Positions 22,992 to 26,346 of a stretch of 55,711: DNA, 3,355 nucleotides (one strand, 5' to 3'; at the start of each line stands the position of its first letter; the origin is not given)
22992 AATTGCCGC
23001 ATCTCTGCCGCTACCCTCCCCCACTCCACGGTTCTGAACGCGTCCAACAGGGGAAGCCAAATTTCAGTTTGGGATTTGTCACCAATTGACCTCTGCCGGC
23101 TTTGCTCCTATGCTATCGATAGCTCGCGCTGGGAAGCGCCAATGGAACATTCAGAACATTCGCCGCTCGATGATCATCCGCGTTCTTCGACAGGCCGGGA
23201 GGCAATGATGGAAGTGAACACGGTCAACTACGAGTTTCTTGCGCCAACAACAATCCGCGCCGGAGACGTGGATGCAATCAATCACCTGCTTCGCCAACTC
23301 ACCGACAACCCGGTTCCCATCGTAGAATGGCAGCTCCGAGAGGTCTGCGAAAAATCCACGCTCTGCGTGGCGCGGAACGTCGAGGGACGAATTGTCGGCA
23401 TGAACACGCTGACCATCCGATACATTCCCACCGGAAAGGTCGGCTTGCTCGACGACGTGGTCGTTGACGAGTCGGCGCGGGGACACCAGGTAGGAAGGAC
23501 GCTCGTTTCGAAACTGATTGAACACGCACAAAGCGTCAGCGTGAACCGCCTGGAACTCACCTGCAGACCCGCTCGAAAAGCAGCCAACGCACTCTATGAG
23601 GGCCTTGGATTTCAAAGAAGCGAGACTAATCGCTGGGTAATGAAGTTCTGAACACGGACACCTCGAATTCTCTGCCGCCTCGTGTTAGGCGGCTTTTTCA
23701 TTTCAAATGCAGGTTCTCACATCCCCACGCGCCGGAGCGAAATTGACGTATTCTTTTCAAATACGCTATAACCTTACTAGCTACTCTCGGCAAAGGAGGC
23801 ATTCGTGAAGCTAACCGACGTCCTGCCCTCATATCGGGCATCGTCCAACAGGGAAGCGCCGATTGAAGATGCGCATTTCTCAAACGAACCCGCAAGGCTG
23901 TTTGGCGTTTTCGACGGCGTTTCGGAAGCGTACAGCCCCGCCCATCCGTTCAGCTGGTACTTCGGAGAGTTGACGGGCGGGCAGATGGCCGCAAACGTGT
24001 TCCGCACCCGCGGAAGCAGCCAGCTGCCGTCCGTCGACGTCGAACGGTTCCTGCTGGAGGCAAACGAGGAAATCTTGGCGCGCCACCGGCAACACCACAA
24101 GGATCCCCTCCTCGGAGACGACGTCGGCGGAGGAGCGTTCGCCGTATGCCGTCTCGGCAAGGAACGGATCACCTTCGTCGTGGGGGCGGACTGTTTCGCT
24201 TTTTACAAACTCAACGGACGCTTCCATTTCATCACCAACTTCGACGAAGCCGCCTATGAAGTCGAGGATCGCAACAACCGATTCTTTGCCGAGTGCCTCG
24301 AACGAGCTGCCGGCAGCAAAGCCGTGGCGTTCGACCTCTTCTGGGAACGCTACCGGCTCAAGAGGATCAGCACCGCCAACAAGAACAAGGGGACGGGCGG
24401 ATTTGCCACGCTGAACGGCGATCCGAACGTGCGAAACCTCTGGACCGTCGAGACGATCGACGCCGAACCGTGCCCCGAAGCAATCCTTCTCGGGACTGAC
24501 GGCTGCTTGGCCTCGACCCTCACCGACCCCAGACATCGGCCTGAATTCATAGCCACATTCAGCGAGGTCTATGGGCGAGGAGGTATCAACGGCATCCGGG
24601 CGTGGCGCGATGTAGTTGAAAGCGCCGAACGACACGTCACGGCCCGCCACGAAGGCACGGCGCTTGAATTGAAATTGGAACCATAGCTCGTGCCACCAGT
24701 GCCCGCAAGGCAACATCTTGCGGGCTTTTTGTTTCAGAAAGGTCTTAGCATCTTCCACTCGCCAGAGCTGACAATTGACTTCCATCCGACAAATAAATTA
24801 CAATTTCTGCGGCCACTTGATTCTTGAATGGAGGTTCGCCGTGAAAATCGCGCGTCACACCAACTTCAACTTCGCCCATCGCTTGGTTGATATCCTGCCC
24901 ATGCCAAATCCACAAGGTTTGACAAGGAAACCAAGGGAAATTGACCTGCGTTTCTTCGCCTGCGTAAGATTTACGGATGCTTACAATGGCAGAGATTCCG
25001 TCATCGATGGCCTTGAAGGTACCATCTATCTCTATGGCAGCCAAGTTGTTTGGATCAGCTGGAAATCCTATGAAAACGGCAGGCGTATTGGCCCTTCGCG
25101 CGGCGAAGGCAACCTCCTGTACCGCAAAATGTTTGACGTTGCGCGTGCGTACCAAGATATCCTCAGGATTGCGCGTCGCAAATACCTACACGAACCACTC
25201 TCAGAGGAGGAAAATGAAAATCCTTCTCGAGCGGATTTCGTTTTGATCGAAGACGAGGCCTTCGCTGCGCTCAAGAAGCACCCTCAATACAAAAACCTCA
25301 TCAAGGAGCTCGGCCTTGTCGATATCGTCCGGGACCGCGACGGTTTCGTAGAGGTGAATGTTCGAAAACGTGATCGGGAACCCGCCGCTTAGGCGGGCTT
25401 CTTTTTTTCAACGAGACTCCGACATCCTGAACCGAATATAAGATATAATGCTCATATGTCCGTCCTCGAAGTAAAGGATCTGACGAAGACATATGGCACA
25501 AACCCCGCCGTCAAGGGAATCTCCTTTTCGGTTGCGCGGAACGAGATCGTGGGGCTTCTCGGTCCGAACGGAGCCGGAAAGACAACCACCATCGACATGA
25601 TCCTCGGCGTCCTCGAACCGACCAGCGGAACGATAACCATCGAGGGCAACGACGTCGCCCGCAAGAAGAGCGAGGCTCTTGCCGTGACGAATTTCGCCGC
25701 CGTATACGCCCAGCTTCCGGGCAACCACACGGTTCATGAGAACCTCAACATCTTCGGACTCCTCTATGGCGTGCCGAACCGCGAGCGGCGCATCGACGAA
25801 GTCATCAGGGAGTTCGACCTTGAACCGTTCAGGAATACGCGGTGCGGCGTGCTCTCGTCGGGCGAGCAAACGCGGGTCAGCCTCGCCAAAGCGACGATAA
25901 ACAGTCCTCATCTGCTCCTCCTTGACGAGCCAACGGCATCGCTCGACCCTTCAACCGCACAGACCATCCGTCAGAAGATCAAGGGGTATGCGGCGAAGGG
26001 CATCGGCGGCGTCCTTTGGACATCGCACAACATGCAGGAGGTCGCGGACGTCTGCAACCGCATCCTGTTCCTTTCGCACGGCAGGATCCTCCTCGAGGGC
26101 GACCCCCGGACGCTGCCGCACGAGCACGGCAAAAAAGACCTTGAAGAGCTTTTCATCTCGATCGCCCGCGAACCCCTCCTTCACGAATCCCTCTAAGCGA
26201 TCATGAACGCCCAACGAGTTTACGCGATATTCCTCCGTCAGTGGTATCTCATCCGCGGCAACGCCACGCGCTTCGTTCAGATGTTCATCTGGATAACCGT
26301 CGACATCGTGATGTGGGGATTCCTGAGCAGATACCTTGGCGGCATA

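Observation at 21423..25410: tRNA-Asn-anchored array of five single-gene cassettes with decaying junction repeats and no recombinase in view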

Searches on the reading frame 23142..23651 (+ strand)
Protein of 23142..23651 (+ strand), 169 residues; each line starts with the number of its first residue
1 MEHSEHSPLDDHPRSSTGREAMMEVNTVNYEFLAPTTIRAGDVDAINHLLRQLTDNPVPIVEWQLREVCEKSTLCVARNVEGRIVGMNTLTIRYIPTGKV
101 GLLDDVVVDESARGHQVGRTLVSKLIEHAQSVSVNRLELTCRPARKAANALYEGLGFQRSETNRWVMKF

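Call 9: search_protein_families(library=pfam, proteins=[window:23142-23651:+], max_evalue=0.1)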
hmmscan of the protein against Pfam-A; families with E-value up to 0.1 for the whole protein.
window:23142-23651:+ (169 aa): 6 families
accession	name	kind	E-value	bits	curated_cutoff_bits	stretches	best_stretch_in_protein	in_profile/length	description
PF00583.31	Acetyltransf_1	-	3.8e-16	59.8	20.7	1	57-157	15-116/116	Acetyltransferase (GNAT) family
PF13508.13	Acetyltransf_7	-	2.2e-10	41.2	27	1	72-158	3-83/84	Acetyltransferase (GNAT) domain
PF13673.13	Acetyltransf_10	-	2.6e-08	34.3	23.6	1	64-162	21-112/128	Acetyltransferase (GNAT) domain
PF08445.16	FR47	-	7.9e-06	26.2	22.1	1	99-166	20-86/86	FR47-like protein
PF14542.12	Acetyltransf_CG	-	0.0046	17.5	30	1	93-134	16-58/80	GCN5-related N-acetyl-transferase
PF24553.2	Rv0428c_C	-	0.028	14.5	27.2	1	85-165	145-223/224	Probable histone acetyltransferase Rv0428c C-terminal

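Call 10: search_protein_families(library=ncbifam, proteins=[window:23142-23651:+], max_evalue=0.1)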
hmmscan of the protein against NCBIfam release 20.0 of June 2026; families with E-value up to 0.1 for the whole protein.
window:23142-23651:+ (169 aa): 25 families
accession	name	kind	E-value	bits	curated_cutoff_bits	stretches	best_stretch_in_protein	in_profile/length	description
TIGR01575.1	rimI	equivalog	4.2e-08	33.4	86.4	1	79-162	38-117/132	ribosomal protein S18-alanine N-acetyltransferase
NF005921.0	PRK07922.1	equivalog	5e-08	32.7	180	1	38-137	12-108/170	amino-acid N-acetyltransferase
NF040501.1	resist_ArsN2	equivalog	7.6e-08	32.1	125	1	70-161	22-105/133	arsenic resistance N-acetyltransferase ArsN2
TIGR02406.1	ectoine_EctA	equivalog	7.1e-07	29.4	120.6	1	73-159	40-125/157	diaminobutyrate acetyltransferase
TIGR03103.1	trio_acet_GNAT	equivalog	1.7e-06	26.9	569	1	40-161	91-216/547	N-acetylglutaminylglutamine synthetase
NF002959.0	PRK03624.1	equivalog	2.5e-06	27.3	124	1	67-162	44-134/147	GNAT family acetyltransferase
NF007025.1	PRK09491.1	equivalog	4.4e-06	26.7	173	1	105-161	67-123/145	ribosomal protein S18-alanine N-acetyltransferase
NF040503.1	resist_ArsN1a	equivalog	1.6e-05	24.7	170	1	75-159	50-135/159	arsinothricin resistance N-acetyltransferase ArsN1 family A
NF005840.0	PRK07757.1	equivalog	1.8e-05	24.7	154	1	40-140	10-107/153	N-acetyltransferase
NF043067.1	AAC_6p_group_E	equivalog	1.8e-05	24.6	140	1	70-166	35-134/140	aminoglycoside 6'-N-acetyltransferase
NF008212.0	PRK10975.1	equivalog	0.00029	20.7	219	1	76-168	142-231/232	dTDP-4-amino-4,6-dideoxy-D-galactose acyltransferase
NF007530.0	PRK10146.1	equivalog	0.00045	20.5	142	1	80-161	54-137/144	aminoalkylphosphonate N-acetyltransferase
TIGR03448.1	mycothiol_MshD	equivalog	0.0018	17.7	163.1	1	81-162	209-290/294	mycothiol synthase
NF000359.1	sat3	exception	0.0019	18.3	360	1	99-166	94-161/180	streptothricin N-acetyltransferase Sat3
NF049894.1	CG3035_N_ac_Glu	equivalog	0.0021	17.3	280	1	105-166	237-298/300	N-acetylglutamate synthase, CG3035 family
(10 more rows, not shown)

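Call 85: search_protein_families(library=padloc, proteins=[window:23142-23651:+], max_evalue=0.01)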
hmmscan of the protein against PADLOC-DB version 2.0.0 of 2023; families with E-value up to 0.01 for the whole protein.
window:23142-23651:+ (169 aa): 0 families

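Call 86: search_protein_families(library=phrogs, proteins=[window:23142-23651:+], max_evalue=0.01)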
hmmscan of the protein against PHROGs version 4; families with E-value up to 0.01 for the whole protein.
window:23142-23651:+ (169 aa): 3 families
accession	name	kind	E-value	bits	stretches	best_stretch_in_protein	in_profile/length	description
phrog_1249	-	other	2.7e-12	47.8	1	56-164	42-153/180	acetyltransferase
phrog_3810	-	other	6.5e-11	43.4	1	65-159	51-144/155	acetyltransferase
phrog_8663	-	unknown function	0.0016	18.5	1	79-157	201-275/314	-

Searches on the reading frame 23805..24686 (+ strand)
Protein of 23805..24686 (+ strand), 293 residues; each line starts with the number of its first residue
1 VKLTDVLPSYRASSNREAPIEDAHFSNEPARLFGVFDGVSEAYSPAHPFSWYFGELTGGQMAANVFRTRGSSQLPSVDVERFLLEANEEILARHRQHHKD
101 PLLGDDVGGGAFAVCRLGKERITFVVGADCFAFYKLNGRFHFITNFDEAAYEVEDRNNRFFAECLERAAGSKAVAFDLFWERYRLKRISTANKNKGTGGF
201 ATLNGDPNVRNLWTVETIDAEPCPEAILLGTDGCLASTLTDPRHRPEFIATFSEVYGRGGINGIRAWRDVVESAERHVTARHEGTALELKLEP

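Call 9: search_protein_families(library=pfam, proteins=[window:23805-24686:+], max_evalue=0.1)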
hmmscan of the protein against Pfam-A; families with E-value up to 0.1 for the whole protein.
window:23805-24686:+ (293 aa): 1 family
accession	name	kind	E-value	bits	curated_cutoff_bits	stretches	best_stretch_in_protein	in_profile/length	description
PF13672.11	PP2C_2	-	0.031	14.3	24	1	17-253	9-193/209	Protein phosphatase 2C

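Call 10: search_protein_families(library=ncbifam, proteins=[window:23805-24686:+], max_evalue=0.1)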
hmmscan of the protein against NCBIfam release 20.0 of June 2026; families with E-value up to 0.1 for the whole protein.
window:23805-24686:+ (293 aa): 0 families

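Call 26: find_homologous_proteins(query=window:23805-24686:+)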
Query window:23805-24686:+ (293 aa): 8 proteins with E <= 0.001 among 1527 candidates.
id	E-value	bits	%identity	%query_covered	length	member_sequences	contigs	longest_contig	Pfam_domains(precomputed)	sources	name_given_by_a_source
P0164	6.1e-199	677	100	100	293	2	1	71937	-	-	-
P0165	4.1e-77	277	46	99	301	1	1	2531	-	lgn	-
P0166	1.8e-72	262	43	99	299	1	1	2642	-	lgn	-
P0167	3.1e-71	258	44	99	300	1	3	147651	-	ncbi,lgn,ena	-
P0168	6.1e-63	231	42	99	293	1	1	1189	-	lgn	-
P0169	1.4e-56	210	42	97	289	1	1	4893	-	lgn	-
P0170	9.3e-56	207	41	96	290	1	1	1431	-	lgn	-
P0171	2.2e-43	167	37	99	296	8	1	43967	-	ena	-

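Call 27: find_encoding_contigs(protein=P0167, flank=8000, max_places=2)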
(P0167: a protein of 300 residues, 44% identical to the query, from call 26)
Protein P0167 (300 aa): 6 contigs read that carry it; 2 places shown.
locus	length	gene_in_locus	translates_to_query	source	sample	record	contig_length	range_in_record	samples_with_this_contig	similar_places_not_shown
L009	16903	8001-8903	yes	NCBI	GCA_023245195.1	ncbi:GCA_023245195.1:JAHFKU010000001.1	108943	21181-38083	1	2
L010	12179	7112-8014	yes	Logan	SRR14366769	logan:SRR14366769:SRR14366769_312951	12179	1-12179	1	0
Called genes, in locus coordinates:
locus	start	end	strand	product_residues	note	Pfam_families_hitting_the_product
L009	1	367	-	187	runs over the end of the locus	PF00908:dTDP_sugar_isom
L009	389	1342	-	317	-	PF01370:Epimerase, PF02719:Polysacc_synt_2, PF04321:RmlD_sub_bind, PF01073:3Beta_HSD, PF16363:GDP_Man_Dehyd, PF07993:NAD_binding_4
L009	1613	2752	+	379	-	PF13439:Glyco_transf_4, PF13579:Glyco_trans_4_4 (weak), PF20706:GT4-conflict, PF00534:Glycos_transf_1, PF13692:Glyco_trans_1_4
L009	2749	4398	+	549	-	-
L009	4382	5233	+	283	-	PF01073:3Beta_HSD, PF01370:Epimerase, PF02719:Polysacc_synt_2, PF04321:RmlD_sub_bind, PF13460:NAD_binding_10 (weak), PF16363:GDP_Man_Dehyd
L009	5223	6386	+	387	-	PF13477:Glyco_trans_4_2, PF13579:Glyco_trans_4_4 (weak), PF00534:Glycos_transf_1, PF13692:Glyco_trans_1_4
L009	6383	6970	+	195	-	PF00583:Acetyltransf_1, PF13508:Acetyltransf_7, PF08445:FR47 (weak), PF13673:Acetyltransf_10 (weak)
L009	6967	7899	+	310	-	PF00953:Glycos_transf_4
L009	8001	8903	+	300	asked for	-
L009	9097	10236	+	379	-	PF00155:Aminotran_1_2, PF01041:DegT_DnrJ_EryC1, PF00266:Aminotran_5, PF01053:Cys_Met_Meta_PP (weak), PF01212:Beta_elim_lyase (weak)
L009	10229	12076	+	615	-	PF13727:CoA_binding_3, PF01073:3Beta_HSD, PF01370:Epimerase, PF02719:Polysacc_synt_2, PF04321:RmlD_sub_bind, PF16363:GDP_Man_Dehyd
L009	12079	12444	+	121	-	PF00456:Transketolase_N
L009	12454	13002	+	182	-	-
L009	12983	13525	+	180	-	PF00456:Transketolase_N, PF13292:DXP_synthase_N (faint)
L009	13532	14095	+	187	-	PF02779:Transket_pyr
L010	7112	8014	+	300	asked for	-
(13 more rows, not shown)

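Call 28: find_encoding_contigs(protein=P0171, flank=8000, max_places=2)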
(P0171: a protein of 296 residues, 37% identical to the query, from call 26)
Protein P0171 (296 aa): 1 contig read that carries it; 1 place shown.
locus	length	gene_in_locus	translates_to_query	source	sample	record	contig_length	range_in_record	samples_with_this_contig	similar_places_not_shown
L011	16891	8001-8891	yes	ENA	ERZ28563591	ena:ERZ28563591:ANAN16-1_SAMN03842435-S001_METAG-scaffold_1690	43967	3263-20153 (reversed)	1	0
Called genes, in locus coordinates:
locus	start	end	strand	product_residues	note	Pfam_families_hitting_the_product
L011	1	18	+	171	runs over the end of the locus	PF13302:Acetyltransf_3, PF13420:Acetyltransf_4 (weak), PF13523:Acetyltransf_8, PF00583:Acetyltransf_1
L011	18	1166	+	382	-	-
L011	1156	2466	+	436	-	PF00202:Aminotran_3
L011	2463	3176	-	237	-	PF02348:CTP_transf_3, PF12804:NTP_transf_3 (weak)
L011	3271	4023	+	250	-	PF00106:adh_short, PF01370:Epimerase, PF03435:Sacchrp_dh_NADP (weak), PF13561:adh_short_C2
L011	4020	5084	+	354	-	PF03102:NeuB, PF08666:SAF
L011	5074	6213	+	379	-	PF02350:Epimerase_2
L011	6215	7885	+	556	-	PF21360:PylC-like_N, PF02655:ATP-grasp_3, PF08443:RimK (faint), PF13535:ATP-grasp_4 (faint), PF15632:ATPgrasp_Ter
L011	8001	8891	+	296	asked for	-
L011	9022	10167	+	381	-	PF00155:Aminotran_1_2, PF01212:Beta_elim_lyase (weak), PF01041:DegT_DnrJ_EryC1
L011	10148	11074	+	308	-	PF00106:adh_short, PF01073:3Beta_HSD, PF01370:Epimerase, PF02719:Polysacc_synt_2, PF04321:RmlD_sub_bind, PF05368:NmrA, PF08659:KR, PF16363:GDP_Man_Dehyd, +4 more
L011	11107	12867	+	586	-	PF00664:ABC_membrane, PF00005:ABC_tran, PF02463:SMC_N (weak)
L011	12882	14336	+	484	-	PF13231:PMT_2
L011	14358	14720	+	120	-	-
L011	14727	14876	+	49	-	PF19451:DUF5989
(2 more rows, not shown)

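Call 85: search_protein_families(library=padloc, proteins=[window:23805-24686:+], max_evalue=0.01)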
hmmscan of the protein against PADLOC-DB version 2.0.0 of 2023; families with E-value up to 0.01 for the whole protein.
window:23805-24686:+ (293 aa): 0 families

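Call 86: search_protein_families(library=phrogs, proteins=[window:23805-24686:+], max_evalue=0.01)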
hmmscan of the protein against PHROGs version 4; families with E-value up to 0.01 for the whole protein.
window:23805-24686:+ (293 aa): 0 families

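Call 88: search_solved_structures(query=A3, max_evalue=1)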
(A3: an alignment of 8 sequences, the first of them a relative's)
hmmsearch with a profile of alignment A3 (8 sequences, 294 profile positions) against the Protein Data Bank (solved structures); distinct sequences matched with E-value up to 1: 0.

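Call 103: predict_structure(alignment_id=A3)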
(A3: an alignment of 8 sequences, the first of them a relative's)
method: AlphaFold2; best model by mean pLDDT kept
length: 293 residues; sequences in the alignment: 8
mean_pLDDT: 88.2   pTM: 0.88
mean pLDDT of the five models: 88.2, 86.2, 85.2, 84.8, 84.2
residues with pLDDT >= 90: 172; 70-90: 101; 50-70: 15; < 50: 5
segments of 3 or more residues with pLDDT < 50: 276-280
pLDDT, mean of each block of 10 residues (from residue 1): 92 73 94 94 84 88 96 92 97 95 93 95 94 92 81 84 91 90 90 77 94 93 95 78 82 92 87 57 87 90
secondary structure, 60 per line:
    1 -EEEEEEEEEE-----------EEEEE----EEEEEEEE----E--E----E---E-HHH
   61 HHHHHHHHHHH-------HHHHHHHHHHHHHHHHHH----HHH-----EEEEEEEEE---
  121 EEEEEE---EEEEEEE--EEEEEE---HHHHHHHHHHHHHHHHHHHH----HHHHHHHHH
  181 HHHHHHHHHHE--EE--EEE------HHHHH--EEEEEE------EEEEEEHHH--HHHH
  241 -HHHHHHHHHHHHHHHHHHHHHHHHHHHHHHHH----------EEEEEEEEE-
elements in order: E2-11 E23-27 E32-39 H58-71 H79-96 E109-117 E121-126 E130-136 E139-144 H148-167 H172-190 E198-200 H207-211 E214-219 E226-231 H237-240 H242-273 E284-292

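Call 106: fold_search(model_id=the predicted structure, library=pdb)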
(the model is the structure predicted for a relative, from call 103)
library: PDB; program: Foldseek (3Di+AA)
matches with E <= 10: 280; with E <= 0.001: 129
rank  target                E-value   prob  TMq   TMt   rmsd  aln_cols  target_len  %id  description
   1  6ihl                  6.2e-10  1.00  0.50  0.58   8.7       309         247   12  Crystal structure of bacterial serine phosphatase (released 2019-08-07)
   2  6ihw                  8.3e-10  1.00  0.49  0.56   7.5       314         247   10  Crystal structure of bacterial serine phosphatase bearing R161K mutation (released 2019-08-07)
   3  5f1m                  1.2e-09  1.00  0.53  0.60   8.4       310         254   12  Crystal structure of Serine/threonine phosphatase Stp1 from Staphylococcus aureus (released 2016-08-24)
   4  5d2u                  2.3e-09  1.00  0.54  0.64   8.3       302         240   18  Crystal structure of tPphA Variant - H39A (released 2016-05-04)
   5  2xzv                  2.5e-09  1.00  0.53  0.64   8.7       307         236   17  The cyanobacterial PP2C-like phosphatase tPphA requires three metals in the catalytic center for efficient catalysis (released 2011-02-09)
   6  2y09                  2.6e-09  1.00  0.54  0.65   7.2       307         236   17  The cyanobacterial PP2C-like phosphatase tPphA requires three metals in the catalytic center for efficient catalysis (released 2011-02-09)
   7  2j82                  2.8e-09  1.00  0.53  0.68   5.9       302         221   16  Structural analysis of the PP2C Family Phosphatase tPphA from Thermosynechococcus elongatus (released 2007-11-06)
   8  2p8e_B                3.0e-09  1.00  0.47  0.49   9.4       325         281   15  Crystal structure of the serine/threonine phosphatase domain of human PPM1B (released 2007-04-03)
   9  2j86_A                3.1e-09  1.00  0.54  0.66   6.6       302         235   17  Structural analysis of the PP2C Family Phosphatase tPphA of Thermosynechococcus elongatus (released 2007-11-06)
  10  2j86_B                3.1e-09  1.00  0.54  0.66   6.5       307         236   16  Structural analysis of the PP2C Family Phosphatase tPphA of Thermosynechococcus elongatus (released 2007-11-06)
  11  6iht_A                3.1e-09  1.00  0.52  0.61   6.1       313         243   10  Crystal structure of bacterial serine phosphatase bound with phosphorylated peptide (released 2019-08-07)
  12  1txo_B                3.5e-09  1.00  0.53  0.64   9.0       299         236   16  Crystal structure of the Mycobacterium tuberculosis serine/threonine phosphatase PstP/Ppp at 1.95 A. (released 2004-11-23)
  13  5iti                  4.2e-09  1.00  0.53  0.64   8.2       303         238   17  A cynobacterial PP2C (tPphA) structure (released 2016-05-04)
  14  2p8e_A                4.7e-09  1.00  0.45  0.47  10.0       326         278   16  Crystal structure of the serine/threonine phosphatase domain of human PPM1B (released 2007-04-03)
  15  1txo_A                5.3e-09  1.00  0.54  0.66   8.0       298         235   15  Crystal structure of the Mycobacterium tuberculosis serine/threonine phosphatase PstP/Ppp at 1.95 A. (released 2004-11-23)
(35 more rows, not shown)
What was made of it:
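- Checked: U4 has a PP2C fold (E about 1e-9; calls 103, 106).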

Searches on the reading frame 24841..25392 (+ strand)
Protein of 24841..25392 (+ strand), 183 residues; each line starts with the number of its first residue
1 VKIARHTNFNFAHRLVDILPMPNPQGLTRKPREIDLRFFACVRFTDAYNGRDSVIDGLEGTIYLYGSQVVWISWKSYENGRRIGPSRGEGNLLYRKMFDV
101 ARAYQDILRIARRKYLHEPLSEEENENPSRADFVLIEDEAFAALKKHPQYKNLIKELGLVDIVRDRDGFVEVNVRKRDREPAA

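Call 9: search_protein_families(library=pfam, proteins=[window:24841-25392:+], max_evalue=0.1)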
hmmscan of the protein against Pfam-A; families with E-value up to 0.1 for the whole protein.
window:24841-25392:+ (183 aa): 0 families

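Call 10: search_protein_families(library=ncbifam, proteins=[window:24841-25392:+], max_evalue=0.1)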
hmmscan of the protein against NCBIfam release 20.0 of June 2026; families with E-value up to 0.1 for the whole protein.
window:24841-25392:+ (183 aa): 0 families

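Call 25: search_protein_representatives(protein=window:24841-25392:+)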
Query: 183 residues. Proteins with E-value up to 0.001 (for the whole library): 42; up to 1e-10: 20; up to 1e-30: 1. The best 42 are listed.
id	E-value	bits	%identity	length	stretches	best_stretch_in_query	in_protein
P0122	2.8e-119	411.8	99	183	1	1-183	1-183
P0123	3.8e-23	98.6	38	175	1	8-163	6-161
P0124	1.2e-20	90.4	33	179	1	7-160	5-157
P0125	1.9e-20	89.7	35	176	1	19-180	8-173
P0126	1.3e-19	87.0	38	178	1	27-160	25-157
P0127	2.2e-19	86.3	36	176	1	9-160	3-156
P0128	3.8e-19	85.5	32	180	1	8-174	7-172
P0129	4.0e-19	85.5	36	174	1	27-179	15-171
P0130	1.1e-18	84.1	37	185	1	30-162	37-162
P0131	4.3e-18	82.1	36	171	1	27-178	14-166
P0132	5.9e-18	81.6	38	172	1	15-179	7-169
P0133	1.4e-16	77.2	38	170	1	8-176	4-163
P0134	7.0e-15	71.6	33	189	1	26-159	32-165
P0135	1.9e-14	70.2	32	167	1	30-162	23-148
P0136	6.9e-14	68.4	33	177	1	9-172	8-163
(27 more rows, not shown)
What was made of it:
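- Checked: U5 has about 40 distant homologs (call 25).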

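Call 85: search_protein_families(library=padloc, proteins=[window:24841-25392:+], max_evalue=0.01)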
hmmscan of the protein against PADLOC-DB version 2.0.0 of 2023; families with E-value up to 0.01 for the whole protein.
window:24841-25392:+ (183 aa): 0 families

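Call 86: search_protein_families(library=phrogs, proteins=[window:24841-25392:+], max_evalue=0.01)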
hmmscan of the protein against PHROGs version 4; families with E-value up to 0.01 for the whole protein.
window:24841-25392:+ (183 aa): 0 families

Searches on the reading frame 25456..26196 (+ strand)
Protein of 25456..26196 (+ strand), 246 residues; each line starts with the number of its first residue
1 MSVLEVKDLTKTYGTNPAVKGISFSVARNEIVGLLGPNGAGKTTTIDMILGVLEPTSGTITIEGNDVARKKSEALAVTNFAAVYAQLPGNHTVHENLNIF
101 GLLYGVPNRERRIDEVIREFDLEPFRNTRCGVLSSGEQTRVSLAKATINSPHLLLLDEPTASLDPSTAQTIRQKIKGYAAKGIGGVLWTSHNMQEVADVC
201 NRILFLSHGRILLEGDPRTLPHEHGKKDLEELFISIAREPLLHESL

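Call 9: search_protein_families(library=pfam, proteins=[window:25456-26196:+], max_evalue=0.1)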
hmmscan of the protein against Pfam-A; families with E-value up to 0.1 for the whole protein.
window:25456-26196:+ (246 aa): 11 families
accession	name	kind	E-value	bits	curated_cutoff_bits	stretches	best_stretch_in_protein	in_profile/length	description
PF00005.33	ABC_tran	-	7.3e-33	114.5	25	1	20-161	2-137/137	ABC transporter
PF13304.12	AAA_21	-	1.3e-06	29.1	27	2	31-50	1-20/304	AAA domain, putative AbiEii toxin, Type IV TA system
PF02463.25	SMC_N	-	0.00011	22.2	40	1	29-200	24-208/220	RecF/RecN/SMC N terminal domain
PF13555.12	AAA_29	-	0.00036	20.7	27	1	24-57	17-50/61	P-loop containing region of AAA domain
PF13175.12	AAA_15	-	0.0038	17.3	32.1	0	145-192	323-370/374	AAA ATPase domain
PF13476.12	AAA_23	-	0.0053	17.8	27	1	29-53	19-43/201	AAA domain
PF13245.12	AAA_19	-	0.0061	17.2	25.1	1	26-82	8-54/134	AAA domain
PF00004.35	AAA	-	0.023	15.6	21.2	1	34-158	3-65/131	ATPase family associated with various cellular activities (AAA)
PF01078.27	Mg_chelatase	-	0.035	13.9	20.3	1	8-68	1-61/207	Magnesium chelatase, subunit ChlI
PF20720.3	nSTAND3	-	0.083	13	27.2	0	22-50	10-38/155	Novel STAND NTPase 3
PF13604.12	AAA_30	-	0.09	12.9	27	0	29-70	18-47/191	AAA domain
